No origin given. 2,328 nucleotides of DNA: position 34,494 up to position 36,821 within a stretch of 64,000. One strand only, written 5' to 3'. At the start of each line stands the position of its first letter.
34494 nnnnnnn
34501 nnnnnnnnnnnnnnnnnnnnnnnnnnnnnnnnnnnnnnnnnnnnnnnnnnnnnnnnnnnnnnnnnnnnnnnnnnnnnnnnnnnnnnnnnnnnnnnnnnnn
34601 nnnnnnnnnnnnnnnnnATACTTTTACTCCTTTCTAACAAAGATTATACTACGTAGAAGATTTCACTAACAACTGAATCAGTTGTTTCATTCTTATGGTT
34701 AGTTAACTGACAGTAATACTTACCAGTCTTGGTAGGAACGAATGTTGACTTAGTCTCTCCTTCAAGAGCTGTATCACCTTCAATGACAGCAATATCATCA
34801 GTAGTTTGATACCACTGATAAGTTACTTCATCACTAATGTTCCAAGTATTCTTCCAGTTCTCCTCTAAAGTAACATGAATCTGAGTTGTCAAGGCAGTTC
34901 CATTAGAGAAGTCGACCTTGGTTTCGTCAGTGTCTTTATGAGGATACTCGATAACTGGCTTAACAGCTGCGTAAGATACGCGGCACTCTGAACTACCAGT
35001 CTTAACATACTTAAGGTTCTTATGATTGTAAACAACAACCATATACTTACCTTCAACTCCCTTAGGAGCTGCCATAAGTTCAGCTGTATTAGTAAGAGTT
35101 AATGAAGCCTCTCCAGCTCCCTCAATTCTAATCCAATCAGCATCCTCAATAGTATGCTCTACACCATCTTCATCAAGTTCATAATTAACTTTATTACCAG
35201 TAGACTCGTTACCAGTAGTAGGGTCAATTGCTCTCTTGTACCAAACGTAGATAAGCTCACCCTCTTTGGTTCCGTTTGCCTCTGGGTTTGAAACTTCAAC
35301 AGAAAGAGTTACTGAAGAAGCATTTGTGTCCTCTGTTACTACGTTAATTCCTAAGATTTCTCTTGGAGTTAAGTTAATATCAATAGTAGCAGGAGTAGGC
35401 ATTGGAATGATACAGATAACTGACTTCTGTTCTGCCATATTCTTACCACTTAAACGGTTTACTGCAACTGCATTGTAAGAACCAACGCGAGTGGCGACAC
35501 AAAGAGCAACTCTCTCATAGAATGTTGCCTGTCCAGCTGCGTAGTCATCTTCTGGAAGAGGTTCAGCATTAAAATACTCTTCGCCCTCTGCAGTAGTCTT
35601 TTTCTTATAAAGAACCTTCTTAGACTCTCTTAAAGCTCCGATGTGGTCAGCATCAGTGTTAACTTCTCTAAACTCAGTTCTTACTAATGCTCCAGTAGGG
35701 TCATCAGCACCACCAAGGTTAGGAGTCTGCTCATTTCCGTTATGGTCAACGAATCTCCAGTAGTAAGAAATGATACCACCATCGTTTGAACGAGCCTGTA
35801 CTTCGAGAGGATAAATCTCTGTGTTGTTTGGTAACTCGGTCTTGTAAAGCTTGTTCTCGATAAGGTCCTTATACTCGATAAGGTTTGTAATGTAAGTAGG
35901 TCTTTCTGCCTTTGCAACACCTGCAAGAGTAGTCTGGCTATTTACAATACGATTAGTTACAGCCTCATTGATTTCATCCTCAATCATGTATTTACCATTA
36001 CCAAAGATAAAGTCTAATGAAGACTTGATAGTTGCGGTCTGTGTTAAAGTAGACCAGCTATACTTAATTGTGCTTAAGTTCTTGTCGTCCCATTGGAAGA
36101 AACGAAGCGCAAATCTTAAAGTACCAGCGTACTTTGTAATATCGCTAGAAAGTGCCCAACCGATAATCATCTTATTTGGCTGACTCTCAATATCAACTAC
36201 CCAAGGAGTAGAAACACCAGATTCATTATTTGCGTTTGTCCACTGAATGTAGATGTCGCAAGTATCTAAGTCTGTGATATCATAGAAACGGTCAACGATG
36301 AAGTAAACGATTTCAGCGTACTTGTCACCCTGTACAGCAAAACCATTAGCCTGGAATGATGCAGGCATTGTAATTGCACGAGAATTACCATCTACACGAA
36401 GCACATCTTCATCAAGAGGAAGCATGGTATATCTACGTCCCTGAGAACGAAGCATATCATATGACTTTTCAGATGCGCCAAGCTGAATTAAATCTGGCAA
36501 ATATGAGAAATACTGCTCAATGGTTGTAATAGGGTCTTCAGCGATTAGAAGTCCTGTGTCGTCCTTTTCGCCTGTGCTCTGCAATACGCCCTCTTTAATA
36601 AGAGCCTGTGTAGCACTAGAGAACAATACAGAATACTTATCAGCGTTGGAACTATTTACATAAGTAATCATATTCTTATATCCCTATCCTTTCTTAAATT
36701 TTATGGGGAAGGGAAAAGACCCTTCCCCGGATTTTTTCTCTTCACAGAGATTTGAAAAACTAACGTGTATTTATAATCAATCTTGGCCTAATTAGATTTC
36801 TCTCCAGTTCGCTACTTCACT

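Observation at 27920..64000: About 36 kb of consecutive giant tail-fibre / receptor-binding-like genes in terminator-delimited units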

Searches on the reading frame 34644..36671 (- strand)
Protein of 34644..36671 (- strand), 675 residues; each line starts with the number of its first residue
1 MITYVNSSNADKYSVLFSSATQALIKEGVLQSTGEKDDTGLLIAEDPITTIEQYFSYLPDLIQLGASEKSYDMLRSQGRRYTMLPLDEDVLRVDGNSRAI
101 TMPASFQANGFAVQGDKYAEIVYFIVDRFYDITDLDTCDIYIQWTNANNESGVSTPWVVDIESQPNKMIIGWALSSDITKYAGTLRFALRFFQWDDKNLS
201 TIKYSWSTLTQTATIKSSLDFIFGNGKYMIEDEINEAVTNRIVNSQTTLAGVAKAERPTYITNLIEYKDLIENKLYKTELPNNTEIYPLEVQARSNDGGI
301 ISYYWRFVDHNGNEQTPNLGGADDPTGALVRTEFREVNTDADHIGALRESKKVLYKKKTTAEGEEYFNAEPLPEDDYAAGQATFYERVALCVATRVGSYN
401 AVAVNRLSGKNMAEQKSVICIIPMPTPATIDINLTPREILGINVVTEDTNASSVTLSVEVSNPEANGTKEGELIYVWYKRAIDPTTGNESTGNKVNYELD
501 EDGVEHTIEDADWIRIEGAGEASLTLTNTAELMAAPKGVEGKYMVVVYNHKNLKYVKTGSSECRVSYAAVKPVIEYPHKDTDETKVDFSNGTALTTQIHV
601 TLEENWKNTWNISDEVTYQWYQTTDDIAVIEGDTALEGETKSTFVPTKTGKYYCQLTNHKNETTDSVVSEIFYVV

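Call 6: search_protein_families(library=pfam, proteins=[window:34644-36671:-], max_evalue=0.01)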
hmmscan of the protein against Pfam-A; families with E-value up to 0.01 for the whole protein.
window:34644-36671:- (675 aa): 0 families

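Call 8: search_protein_families(library=phrogs, proteins=[window:34644-36671:-], max_evalue=0.01)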
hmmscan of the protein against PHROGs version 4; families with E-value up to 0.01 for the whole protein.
window:34644-36671:- (675 aa): 0 families

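Call 46: find_related_loci(query=window:34644-36671:-, collection=viral_contigs, flank=10000)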
Query window:34644-36671:- (675 aa) in viral_contigs; peptide patterns used: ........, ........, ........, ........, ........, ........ (x = any residue, [..] = any of these).
21 stretches matched a pattern, but none encodes a relative of the query by tblastn (E <= 1e-3).

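Call 78: search_protein_families(library=ncbifam, proteins=[window:34644-36671:-], max_evalue=0.05)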
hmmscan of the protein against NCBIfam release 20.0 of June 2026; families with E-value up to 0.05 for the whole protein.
window:34644-36671:- (675 aa): 0 families
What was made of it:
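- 34644..36671 (-): 675-aa protein. Its aa 83-222 are paralogous to the next gene, and it is well conserved between close relatives. Candidate adaptor or baseplate-peripheral protein (inference). No family match (calls 6, 8, 78).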

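Call 96: search_dna_similar(query=window:34644-36671:-, collection=phages, mode=protein, max_rows=15, max_evalue=0.001)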
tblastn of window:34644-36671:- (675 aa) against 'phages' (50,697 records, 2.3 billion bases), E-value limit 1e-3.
Records with a match: 1; places in all: 3; records where one place covers at least 80% of the query: 0.
Best place of each record, by identity: <60% 1.
By first word of the organism name: Bacteriophage 1.
By host as written in the record: - 1.
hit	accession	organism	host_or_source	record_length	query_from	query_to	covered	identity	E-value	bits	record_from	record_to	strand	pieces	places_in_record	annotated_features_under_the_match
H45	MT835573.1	Bacteriophage sp.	human fecal samples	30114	48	220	26%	34.3%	8e-16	88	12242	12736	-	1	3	record has no annotation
